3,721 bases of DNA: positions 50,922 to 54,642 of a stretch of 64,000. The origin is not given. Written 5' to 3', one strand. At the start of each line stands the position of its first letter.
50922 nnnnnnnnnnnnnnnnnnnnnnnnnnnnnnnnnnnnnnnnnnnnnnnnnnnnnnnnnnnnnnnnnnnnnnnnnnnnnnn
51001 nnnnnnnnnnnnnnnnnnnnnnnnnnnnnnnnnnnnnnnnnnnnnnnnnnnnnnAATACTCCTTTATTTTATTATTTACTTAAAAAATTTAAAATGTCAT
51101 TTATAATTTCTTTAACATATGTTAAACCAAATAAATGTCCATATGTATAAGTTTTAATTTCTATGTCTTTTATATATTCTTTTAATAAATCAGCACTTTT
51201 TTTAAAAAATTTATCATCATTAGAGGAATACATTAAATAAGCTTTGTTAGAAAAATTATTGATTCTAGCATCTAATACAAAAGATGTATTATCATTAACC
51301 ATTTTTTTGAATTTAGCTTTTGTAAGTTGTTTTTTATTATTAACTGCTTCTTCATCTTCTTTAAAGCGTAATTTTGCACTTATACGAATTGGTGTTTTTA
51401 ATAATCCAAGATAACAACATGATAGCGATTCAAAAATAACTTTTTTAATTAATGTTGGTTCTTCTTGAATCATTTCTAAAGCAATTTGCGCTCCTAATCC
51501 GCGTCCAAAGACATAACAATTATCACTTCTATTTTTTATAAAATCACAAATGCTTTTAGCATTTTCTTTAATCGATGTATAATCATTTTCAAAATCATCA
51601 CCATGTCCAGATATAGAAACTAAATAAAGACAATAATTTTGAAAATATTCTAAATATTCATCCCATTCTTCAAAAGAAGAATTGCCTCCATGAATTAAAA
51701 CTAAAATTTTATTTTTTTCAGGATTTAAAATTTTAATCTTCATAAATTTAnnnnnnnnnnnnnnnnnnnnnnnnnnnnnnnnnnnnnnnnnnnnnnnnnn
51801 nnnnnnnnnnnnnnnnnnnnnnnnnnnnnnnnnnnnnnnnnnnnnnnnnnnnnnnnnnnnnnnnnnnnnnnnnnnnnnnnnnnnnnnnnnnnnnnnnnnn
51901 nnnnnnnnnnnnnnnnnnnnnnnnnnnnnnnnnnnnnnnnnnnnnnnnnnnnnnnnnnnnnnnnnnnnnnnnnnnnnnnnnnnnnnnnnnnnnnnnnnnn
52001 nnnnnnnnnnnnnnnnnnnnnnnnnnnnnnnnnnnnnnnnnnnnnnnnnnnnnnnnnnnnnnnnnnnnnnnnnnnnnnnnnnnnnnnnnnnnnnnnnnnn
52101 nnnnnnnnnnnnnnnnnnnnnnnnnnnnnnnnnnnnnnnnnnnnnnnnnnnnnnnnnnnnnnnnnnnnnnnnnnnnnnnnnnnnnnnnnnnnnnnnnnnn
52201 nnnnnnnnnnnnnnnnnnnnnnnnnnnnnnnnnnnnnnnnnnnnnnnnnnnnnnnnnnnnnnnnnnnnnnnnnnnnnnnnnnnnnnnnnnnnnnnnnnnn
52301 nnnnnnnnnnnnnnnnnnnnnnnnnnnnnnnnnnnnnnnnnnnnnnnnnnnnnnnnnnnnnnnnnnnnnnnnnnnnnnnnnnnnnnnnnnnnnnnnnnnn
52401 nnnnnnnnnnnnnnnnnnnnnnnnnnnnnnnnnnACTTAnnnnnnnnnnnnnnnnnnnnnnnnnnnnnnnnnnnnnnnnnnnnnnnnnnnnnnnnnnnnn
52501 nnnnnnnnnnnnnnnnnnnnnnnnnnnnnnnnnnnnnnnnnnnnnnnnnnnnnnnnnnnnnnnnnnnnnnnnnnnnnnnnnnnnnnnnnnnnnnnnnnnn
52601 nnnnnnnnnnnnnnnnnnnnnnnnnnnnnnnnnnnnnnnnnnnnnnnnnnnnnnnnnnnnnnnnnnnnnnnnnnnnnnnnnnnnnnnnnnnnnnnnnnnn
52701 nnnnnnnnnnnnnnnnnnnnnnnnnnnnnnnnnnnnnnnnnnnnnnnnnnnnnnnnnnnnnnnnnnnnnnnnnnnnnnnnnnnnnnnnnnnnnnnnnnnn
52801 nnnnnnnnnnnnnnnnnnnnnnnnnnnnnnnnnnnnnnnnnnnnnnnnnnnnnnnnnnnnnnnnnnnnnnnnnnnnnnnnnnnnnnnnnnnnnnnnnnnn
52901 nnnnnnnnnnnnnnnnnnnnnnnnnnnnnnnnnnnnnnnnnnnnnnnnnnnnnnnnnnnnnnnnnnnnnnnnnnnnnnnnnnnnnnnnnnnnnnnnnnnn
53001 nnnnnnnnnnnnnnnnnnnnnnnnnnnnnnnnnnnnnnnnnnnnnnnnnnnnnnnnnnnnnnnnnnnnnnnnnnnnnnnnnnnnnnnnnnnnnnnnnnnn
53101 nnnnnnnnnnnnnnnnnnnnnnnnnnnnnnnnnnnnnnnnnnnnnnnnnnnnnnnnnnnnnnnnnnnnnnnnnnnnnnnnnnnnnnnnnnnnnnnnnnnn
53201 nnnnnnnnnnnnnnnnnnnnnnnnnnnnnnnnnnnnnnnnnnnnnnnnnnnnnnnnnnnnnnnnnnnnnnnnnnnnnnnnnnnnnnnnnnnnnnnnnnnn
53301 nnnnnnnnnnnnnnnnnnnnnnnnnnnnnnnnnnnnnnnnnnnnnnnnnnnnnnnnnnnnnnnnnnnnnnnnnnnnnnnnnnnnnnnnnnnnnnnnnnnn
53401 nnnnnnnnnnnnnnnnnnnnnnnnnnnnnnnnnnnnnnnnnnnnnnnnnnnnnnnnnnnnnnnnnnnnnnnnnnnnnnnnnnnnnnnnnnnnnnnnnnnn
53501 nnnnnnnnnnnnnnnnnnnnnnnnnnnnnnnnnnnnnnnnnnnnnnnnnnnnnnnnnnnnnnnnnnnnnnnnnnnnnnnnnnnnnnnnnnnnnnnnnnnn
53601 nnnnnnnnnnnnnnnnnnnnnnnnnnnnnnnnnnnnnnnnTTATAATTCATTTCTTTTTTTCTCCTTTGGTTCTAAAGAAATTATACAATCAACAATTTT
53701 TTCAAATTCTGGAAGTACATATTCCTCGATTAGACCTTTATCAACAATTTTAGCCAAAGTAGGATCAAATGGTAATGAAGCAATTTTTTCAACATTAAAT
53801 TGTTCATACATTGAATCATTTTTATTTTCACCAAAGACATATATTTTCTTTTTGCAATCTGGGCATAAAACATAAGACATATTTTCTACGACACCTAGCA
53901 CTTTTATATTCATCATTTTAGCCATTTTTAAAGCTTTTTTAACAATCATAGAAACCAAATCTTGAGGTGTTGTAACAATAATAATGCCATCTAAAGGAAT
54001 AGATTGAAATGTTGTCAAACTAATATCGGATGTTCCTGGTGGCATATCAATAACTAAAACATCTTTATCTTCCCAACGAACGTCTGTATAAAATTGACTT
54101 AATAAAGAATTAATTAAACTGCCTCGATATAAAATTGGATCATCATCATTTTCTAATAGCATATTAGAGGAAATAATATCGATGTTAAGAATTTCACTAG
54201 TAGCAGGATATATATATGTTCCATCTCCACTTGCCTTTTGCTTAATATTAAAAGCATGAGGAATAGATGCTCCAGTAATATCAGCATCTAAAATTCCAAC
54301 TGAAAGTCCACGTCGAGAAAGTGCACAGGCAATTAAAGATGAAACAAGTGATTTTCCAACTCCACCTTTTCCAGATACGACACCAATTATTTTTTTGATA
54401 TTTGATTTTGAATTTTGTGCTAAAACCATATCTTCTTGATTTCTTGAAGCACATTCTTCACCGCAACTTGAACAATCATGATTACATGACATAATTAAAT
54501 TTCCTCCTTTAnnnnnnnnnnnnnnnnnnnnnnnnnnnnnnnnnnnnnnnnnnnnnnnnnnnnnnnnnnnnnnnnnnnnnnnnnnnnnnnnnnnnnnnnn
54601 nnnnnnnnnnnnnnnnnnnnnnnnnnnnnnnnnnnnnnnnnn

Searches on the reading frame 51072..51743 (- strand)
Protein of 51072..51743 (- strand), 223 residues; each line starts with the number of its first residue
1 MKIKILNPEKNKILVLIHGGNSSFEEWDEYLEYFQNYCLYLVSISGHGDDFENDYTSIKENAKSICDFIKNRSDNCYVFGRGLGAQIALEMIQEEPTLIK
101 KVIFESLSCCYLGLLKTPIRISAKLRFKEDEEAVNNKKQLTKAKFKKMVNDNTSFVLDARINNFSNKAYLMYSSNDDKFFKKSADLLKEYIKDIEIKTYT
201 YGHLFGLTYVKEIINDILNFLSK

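Call 5: search_protein_families(library=pfam, proteins=[window:51072-51743:-], max_evalue=0.01)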
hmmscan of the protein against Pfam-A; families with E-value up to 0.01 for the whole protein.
window:51072-51743:- (223 aa): 3 families
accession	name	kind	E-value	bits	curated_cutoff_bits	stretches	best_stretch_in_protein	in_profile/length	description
PF00561.26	Abhydrolase_1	-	9.5e-06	25.9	25.8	1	13-106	2-101/245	alpha/beta hydrolase fold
PF12146.15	Hydrolase_4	-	6.8e-05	22.7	27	1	9-105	2-107/239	Serine aminopeptidase, S33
PF12697.13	Abhydrolase_6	-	0.004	18.3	26.3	1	14-106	1-93/217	Alpha/beta hydrolase family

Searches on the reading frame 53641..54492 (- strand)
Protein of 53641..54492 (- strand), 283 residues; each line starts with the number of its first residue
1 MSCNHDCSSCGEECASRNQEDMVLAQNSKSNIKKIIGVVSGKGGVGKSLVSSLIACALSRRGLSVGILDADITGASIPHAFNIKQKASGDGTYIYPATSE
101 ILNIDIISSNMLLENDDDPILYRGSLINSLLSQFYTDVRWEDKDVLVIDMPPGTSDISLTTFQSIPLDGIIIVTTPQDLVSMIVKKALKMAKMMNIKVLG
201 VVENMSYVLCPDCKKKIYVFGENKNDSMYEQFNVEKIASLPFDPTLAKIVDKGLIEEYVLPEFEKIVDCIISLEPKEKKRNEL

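Call 5: search_protein_families(library=pfam, proteins=[window:53641-54492:-], max_evalue=0.01)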
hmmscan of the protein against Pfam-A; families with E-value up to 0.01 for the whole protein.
window:53641-54492:- (283 aa): 6 families
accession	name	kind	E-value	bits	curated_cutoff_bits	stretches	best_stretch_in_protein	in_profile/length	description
PF10609.15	ParA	-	2.3e-81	273.3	27.1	1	31-254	1-223/246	NUBPL iron-transfer P-loop NTPase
PF01656.29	CbiA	-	2.2e-09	37.8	25.4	1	36-204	1-81/125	CobQ/CobB/MinD/ParA nucleotide binding domain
PF02374.21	ArsA_ATPase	-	3.1e-07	30.4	24.3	1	38-85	5-51/305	Anion-transporting ATPase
PF13614.12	AAA_31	-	6.6e-07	29.9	27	1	34-179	2-152/177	AAA domain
PF09140.17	MipZ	-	4.1e-06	26.7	20.7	1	35-157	2-114/262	ATPase MipZ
PF06414.18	Zeta_toxin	-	0.0019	18.1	22.3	1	28-88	10-69/199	Zeta toxin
